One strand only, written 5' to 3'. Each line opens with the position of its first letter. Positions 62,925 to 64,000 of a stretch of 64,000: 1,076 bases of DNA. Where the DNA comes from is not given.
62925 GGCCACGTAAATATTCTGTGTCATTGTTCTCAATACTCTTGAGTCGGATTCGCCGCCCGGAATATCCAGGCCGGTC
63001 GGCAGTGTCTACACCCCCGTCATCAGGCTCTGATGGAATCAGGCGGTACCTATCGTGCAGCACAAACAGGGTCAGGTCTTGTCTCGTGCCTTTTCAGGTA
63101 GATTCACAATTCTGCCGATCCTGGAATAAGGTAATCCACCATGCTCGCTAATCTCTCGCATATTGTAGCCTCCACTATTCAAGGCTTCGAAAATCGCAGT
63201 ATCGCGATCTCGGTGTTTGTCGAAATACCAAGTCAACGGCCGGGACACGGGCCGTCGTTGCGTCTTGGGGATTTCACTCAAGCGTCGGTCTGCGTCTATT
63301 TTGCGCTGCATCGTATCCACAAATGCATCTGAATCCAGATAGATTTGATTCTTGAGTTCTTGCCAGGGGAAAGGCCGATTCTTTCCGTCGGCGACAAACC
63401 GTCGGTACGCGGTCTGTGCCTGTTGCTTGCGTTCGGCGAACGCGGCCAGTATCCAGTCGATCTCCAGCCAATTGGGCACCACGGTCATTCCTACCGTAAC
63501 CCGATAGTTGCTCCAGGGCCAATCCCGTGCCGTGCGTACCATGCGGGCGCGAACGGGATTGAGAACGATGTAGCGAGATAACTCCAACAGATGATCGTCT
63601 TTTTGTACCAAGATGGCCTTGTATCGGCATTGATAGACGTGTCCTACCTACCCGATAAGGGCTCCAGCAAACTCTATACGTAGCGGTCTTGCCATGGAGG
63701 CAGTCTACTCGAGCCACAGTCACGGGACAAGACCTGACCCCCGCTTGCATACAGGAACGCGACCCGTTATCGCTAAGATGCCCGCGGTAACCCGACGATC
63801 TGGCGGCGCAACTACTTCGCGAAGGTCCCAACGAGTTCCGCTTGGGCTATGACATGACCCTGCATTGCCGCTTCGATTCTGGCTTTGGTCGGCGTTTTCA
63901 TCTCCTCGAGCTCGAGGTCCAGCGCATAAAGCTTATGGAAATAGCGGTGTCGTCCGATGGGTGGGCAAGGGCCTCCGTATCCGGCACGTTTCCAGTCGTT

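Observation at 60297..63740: Two identical REP-like repeats, each abutting a truncated RAYT-type transposase fragment, bracket pta and a decapitated ackA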

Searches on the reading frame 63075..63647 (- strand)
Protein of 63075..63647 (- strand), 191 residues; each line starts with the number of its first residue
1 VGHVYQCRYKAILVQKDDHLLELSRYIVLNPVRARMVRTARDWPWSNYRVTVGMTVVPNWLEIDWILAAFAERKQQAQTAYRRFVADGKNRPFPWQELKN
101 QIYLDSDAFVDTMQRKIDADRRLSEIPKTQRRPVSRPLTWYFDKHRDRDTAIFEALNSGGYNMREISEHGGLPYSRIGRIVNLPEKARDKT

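Call 10: search_protein_families(library=pfam, proteins=[window:63075-63647:-], max_evalue=0.01)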
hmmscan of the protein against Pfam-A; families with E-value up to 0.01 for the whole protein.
seq(191 aa): 0 families

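Call 11: search_protein_families(library=ncbifam, proteins=[window:63075-63647:-], max_evalue=0.01)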
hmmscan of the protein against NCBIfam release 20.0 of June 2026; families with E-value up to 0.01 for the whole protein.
seq(191 aa): 1 family
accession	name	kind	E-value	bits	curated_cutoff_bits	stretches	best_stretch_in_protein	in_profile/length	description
NF047646.1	REP_Tyr_transpos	equivalog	6.6e-09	35.8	80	1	3-46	103-146/146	REP-associated tyrosine transposase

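Call 16: find_homologous_proteins(query=window:63075-63647:-)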
Query seq(191 aa) (191 aa): 1617 proteins with E <= 0.001 among 1674 candidates; the best 120 are listed.
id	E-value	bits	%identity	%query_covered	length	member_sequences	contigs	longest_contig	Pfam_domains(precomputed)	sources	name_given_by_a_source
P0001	3.8e-117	407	99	94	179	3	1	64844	-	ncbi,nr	ncbi:MAG: addiction module toxin RelE [Gammaproteobacteria bacterium]|nr:addiction module toxin RelE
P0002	8.0e-102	357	83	100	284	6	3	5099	PF01797.22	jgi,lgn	-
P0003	1.4e-101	356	82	100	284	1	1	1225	PF01797.22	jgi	-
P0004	1.5e-100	353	82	100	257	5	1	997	PF01797.22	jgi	jgi:REP element-mobilizing transposase RayT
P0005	1.5e-99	350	80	100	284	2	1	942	PF01797.22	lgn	-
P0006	2.7e-99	349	82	100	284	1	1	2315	PF01797.22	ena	-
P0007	3.0e-99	349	80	100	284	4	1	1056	PF01797.22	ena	-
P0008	1.0e-98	347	80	100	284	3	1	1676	PF01797.22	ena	-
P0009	1.1e-98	347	88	93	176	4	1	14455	-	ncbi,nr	ncbi:MAG: addiction module toxin RelE, partial [Gammaproteobacteria bacterium]|nr:addiction module t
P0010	2.4e-98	346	80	100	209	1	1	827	-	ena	-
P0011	2.0e-97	343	81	100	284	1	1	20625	PF01797.22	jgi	-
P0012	5.2e-96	338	78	100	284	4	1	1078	PF01797.22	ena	-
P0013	5.4e-95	335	77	100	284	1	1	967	PF01797.22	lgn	-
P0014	1.9e-94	333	77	100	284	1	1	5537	PF01797.22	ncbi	-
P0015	5.3e-94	331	76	100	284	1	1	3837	PF01797.22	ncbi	-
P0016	2.6e-93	329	76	100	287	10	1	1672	PF01797.22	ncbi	-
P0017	3.3e-93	329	82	94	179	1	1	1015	-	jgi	jgi:hypothetical protein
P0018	1.4e-91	323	77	98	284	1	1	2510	PF01797.22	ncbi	-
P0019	1.4e-89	317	73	100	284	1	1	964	PF01797.22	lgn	-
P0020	2.2e-89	316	73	100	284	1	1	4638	PF01797.22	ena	-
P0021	7.8e-89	315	72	100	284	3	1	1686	PF01797.22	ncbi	-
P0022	2.7e-87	310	72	99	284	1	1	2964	PF01797.22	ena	-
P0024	4.2e-87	309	70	100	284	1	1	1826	PF01797.22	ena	-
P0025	7.7e-87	308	71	99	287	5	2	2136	PF01797.22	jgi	jgi:REP element-mobilizing transposase RayT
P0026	5.6e-86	305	73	97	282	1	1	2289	PF01797.22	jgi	jgi:putative transposase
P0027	1.1e-85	304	71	100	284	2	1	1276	PF01797.22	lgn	-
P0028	1.7e-85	304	70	100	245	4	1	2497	PF01797.22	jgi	-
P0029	1.3e-84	301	70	100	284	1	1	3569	PF01797.22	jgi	jgi:putative transposase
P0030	3.0e-84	300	70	100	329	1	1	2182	PF01797.22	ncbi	-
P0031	4.1e-84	299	71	100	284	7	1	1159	PF01797.22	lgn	-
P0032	7.4e-84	298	69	100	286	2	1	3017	PF01797.22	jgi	-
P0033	1.4e-83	297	69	98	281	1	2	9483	PF01797.22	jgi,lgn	jgi:REP element-mobilizing transposase RayT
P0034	1.7e-83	297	70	98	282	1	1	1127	PF01797.22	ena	-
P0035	1.8e-83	297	69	100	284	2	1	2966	PF01797.22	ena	-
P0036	2.3e-82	293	70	100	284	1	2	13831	PF01797.22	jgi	jgi:putative transposase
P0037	3.1e-82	293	68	100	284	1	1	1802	PF01797.22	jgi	jgi:putative transposase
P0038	4.3e-82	293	70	97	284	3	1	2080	PF01797.22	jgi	-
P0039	6.9e-82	292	69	100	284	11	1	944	PF01797.22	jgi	jgi:REP element-mobilizing transposase RayT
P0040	1.0e-81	291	68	98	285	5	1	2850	PF01797.22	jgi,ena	-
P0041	1.7e-81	291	66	100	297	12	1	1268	PF01797.22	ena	-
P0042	3.3e-81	290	69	97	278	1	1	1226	PF01797.22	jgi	jgi:putative transposase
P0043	3.8e-81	289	70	95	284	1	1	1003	PF01797.22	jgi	-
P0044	4.3e-81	289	68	100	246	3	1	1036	PF01797.22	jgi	-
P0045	4.9e-81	289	69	99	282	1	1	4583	PF13936.13,PF01797.22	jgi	jgi:REP element-mobilizing transposase RayT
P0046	5.4e-81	289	68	99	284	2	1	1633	PF01797.22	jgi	jgi:putative transposase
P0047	8.5e-81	288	68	99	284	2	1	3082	PF01797.22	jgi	jgi:putative transposase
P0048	1.2e-80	288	69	97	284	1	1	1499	PF01797.22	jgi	jgi:REP element-mobilizing transposase RayT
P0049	1.5e-80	288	66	100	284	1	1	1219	PF13518.13,PF01797.22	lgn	-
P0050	1.8e-80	287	67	96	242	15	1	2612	PF01797.22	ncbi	ncbi:MAG: transposase, partial [Chromatiaceae bacterium]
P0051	3.6e-80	286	66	99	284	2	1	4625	PF01797.22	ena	-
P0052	3.6e-80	286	66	99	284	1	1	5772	PF01797.22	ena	-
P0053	3.6e-80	286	66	99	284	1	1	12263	PF01797.22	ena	-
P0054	5.3e-80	286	65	97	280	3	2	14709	PF01797.22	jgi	-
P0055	6.8e-80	285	69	100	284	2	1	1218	PF01797.22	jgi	jgi:REP element-mobilizing transposase RayT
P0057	1.5e-79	284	69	100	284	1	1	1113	PF13384.13,PF13518.13,PF01797.22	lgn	-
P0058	2.0e-79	284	67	97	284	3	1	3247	PF13384.13,PF13936.13,PF01797.22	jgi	jgi:putative transposase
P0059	1.8e-78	281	65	97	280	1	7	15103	PF01797.22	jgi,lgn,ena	-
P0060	2.1e-78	281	67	100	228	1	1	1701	PF01797.22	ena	-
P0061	2.8e-78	280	66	97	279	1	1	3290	PF01797.22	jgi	jgi:putative transposase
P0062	3.4e-78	280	66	100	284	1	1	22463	PF01797.22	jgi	jgi:putative transposase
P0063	1.1e-77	278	65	100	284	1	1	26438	PF01797.22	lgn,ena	-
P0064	3.6e-77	277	66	100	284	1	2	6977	PF01797.22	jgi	jgi:putative transposase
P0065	4.0e-77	276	66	100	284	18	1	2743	PF01797.22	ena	-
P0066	1.0e-76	275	65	100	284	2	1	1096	PF01797.22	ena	-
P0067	2.2e-76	274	64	100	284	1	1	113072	PF01797.22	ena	-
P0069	9.0e-76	272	66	97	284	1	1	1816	PF01797.22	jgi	-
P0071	1.4e-75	271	66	100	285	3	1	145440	PF01797.22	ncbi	-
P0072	2.6e-75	270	62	100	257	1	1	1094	PF01797.22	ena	-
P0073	3.7e-75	270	66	97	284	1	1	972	PF01797.22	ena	-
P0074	5.7e-75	269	78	81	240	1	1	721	PF01797.22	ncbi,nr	ncbi:MAG: addiction module toxin RelE, partial [Chloroflexi bacterium]|nr:addiction module toxin Rel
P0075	6.0e-75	269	63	100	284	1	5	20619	PF01797.22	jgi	jgi:putative transposase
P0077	3.0e-74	267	78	76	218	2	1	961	PF01797.22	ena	-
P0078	7.1e-74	266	62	100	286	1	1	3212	PF01797.22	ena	-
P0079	1.2e-73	265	62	99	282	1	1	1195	PF01797.22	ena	-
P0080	4.5e-73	263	63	100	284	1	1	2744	PF01797.22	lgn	-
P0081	9.0e-73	262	62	100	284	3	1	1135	PF01797.22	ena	-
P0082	3.1e-72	260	61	100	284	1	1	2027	PF01797.22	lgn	-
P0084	1.3e-71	258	64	99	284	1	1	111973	PF01797.22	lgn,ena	-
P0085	1.8e-71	258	59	100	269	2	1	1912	PF01797.22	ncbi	-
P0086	2.0e-71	258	61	100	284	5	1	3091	PF01797.22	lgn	-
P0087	2.6e-71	257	61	100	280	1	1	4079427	PF13518.13,PF01797.22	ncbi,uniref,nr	ncbi:protein of unknown function DUF1568 [Nitrosococcus halophilus Nc 4]|uniref:Transposase IS200-li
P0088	2.9e-71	257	61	100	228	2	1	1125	PF01797.22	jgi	jgi:hypothetical protein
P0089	6.6e-71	256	61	100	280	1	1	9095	PF13518.13,PF01797.22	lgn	-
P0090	3.9e-70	254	61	100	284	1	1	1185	PF01797.22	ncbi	-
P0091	5.1e-70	253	61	100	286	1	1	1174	PF01797.22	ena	-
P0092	5.9e-70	253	60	100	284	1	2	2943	PF01797.22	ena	-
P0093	1.6e-69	252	60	100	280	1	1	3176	PF01797.22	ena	-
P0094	4.0e-69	250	60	100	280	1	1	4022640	PF13518.13,PF01797.22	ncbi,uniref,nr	ncbi:transposase [Nitrosococcus wardiae]|uniref:Addiction module toxin RelE n=1 Tax=Nitrosococcus wa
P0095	5.9e-69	250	60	100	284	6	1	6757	PF01797.22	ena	-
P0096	7.7e-69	249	61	100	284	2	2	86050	PF01797.22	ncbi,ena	-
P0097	7.8e-69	249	62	100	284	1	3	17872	PF01797.22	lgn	-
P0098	1.1e-68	249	61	99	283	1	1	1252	PF01797.22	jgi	jgi:putative transposase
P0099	2.7e-68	248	58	100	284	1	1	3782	PF01797.22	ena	-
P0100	5.7e-68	247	59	99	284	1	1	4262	PF01797.22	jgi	jgi:REP element-mobilizing transposase RayT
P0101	7.0e-68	246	59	100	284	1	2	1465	PF01797.22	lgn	-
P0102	9.3e-68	246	60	100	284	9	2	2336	PF01797.22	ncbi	-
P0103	1.1e-67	246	59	100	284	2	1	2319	PF01797.22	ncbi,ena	-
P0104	1.3e-67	245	58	100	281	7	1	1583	PF01797.22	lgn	-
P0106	2.1e-67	245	58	100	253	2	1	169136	PF01797.22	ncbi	-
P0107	2.3e-67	245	54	100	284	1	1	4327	PF01797.22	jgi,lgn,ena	-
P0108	2.5e-67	244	60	100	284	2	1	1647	PF01797.22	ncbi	-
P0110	3.4e-67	244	59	100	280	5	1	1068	PF01797.22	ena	-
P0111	3.8e-67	244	55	100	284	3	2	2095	PF01797.22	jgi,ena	-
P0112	4.2e-67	244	58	95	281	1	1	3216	PF01797.22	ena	-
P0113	4.5e-67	244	58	100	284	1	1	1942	PF13518.13,PF01797.22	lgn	-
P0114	4.7e-67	244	60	100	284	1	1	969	PF01797.22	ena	-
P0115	5.5e-67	243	57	100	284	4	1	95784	PF01797.22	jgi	-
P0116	6.0e-67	243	59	100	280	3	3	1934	PF01797.22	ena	-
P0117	8.5e-67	243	56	100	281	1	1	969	PF01797.22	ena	-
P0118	8.7e-67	243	58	100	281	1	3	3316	PF01797.22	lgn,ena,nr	nr:transposase [uncultured Pseudomonas sp.]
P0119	1.4e-66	242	58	99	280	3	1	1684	PF01797.22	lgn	-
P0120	1.7e-66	242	56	100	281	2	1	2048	PF01797.22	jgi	-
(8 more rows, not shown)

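Call 17: find_encoding_contigs(protein=P0002, flank=3000, max_places=6)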
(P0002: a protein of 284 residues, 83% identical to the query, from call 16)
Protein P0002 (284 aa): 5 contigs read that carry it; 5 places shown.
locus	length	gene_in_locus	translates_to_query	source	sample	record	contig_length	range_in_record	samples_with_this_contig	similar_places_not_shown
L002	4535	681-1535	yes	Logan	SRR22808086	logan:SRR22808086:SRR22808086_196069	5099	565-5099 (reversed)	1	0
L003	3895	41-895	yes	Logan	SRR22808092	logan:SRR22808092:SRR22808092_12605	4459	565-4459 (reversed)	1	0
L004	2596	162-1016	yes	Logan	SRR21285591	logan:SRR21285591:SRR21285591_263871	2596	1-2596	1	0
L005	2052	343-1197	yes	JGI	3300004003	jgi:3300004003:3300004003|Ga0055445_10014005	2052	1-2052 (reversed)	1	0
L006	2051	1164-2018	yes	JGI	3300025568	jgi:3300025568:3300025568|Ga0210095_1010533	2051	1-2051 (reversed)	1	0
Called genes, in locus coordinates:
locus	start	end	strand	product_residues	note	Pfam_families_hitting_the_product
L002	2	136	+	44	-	?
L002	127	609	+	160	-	-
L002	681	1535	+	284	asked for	PF01797:Y1_Tnp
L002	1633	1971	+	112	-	-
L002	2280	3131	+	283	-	-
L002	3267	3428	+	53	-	-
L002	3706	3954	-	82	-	-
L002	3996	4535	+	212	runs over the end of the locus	-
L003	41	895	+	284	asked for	PF01797:Y1_Tnp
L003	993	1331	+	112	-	-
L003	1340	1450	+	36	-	-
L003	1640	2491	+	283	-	-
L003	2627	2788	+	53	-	-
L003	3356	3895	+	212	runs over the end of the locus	-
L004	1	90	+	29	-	?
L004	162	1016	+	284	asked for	PF01797:Y1_Tnp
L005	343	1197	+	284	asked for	PF01797:Y1_Tnp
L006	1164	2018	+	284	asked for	PF01797:Y1_Tnp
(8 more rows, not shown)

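Call 18: find_encoding_contigs(protein=P0011, flank=3000, max_places=4)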
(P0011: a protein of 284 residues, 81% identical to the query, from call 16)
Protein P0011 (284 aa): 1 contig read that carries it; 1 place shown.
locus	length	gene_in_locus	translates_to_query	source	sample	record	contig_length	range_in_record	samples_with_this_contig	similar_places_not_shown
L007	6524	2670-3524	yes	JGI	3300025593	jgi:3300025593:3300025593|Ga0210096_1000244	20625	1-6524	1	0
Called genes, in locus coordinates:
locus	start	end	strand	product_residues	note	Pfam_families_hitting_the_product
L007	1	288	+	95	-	?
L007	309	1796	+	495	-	PF27537:HoxH, PF00374:NiFeSe_Hases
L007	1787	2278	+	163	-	-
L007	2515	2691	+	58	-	-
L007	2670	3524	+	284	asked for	PF01797:Y1_Tnp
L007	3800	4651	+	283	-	-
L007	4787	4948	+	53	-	-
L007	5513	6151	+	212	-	-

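Call 23: find_encoding_contigs(protein=P0009, flank=10000, max_places=4)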
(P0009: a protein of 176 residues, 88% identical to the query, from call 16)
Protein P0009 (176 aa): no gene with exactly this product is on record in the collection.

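Call 64: find_encoding_contigs(protein=P0017, flank=3000, max_places=4)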
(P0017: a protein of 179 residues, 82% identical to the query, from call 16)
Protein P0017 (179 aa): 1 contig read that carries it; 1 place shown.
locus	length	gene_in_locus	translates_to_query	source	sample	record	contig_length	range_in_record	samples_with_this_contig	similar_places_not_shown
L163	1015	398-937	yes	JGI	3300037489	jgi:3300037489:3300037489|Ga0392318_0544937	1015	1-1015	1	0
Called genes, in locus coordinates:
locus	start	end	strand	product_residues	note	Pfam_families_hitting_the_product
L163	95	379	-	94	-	-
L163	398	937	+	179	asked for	-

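Call 65: search_protein_families(library=pfam, proteins=[P0002, P0087, P0071], max_evalue=1)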
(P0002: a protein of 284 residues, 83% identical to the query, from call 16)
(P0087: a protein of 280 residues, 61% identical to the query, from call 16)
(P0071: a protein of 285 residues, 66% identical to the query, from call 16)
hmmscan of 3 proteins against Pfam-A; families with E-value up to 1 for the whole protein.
P0002 (284 aa): 6 families
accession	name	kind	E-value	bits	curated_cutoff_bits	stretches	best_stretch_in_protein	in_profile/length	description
PF01797.21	Y1_Tnp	-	1.8e-14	54.4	23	1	13-120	6-118/121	Transposase IS200 like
PF13518.12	HTH_28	-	0.0092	16.5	25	1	245-275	5-34/52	Helix-turn-helix domain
PF13384.12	HTH_23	-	0.049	13.9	24.6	1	245-275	10-39/50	Homeodomain-like domain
PF04545.22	Sigma70_r4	-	0.058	13.4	24.1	1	240-274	7-41/50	Sigma-70, region 4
PF01381.28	HTH_3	-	0.084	13.4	23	0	247-275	3-31/55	Helix-turn-helix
PF13936.12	HTH_38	-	0.14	12.3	27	1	246-272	13-39/44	Helix-turn-helix domain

P0087 (280 aa): 6 families
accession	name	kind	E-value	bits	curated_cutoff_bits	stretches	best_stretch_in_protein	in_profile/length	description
PF01797.21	Y1_Tnp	-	4.6e-14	53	23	1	12-120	5-118/121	Transposase IS200 like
PF13518.12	HTH_28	-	3.5e-06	27.4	25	1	244-276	4-35/52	Helix-turn-helix domain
PF13384.12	HTH_23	-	0.00043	20.4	24.6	1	245-276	10-40/50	Homeodomain-like domain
PF04545.22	Sigma70_r4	-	0.0024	17.8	24.1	1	240-277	7-44/50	Sigma-70, region 4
PF13542.12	HTH_Tnp_ISL3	-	0.089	12.7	27.4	1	250-275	25-48/51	Helix-turn-helix domain of transposase family ISL3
PF13936.12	HTH_38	-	0.18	12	27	1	251-275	18-42/44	Helix-turn-helix domain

P0071 (285 aa): 3 families
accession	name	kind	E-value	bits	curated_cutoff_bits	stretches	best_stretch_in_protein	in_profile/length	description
PF01797.21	Y1_Tnp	-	1.4e-14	54.7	23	1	27-120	19-118/121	Transposase IS200 like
PF13518.12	HTH_28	-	0.0066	17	25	1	245-279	5-38/52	Helix-turn-helix domain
PF13384.12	HTH_23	-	0.085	13.2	24.6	1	245-277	10-41/50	Homeodomain-like domain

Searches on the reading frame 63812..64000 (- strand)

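Call 56: search_protein_families(library=pfam, proteins=[window:63812-64000:-], max_evalue=0.001)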
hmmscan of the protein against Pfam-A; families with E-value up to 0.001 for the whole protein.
window:63812-64000:- (62 aa): 1 family
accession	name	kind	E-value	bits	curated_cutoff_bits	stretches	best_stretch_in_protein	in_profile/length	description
PF01161.25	PBP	-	7.4e-18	65.6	24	1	1-60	73-135/135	Phosphatidylethanolamine-binding protein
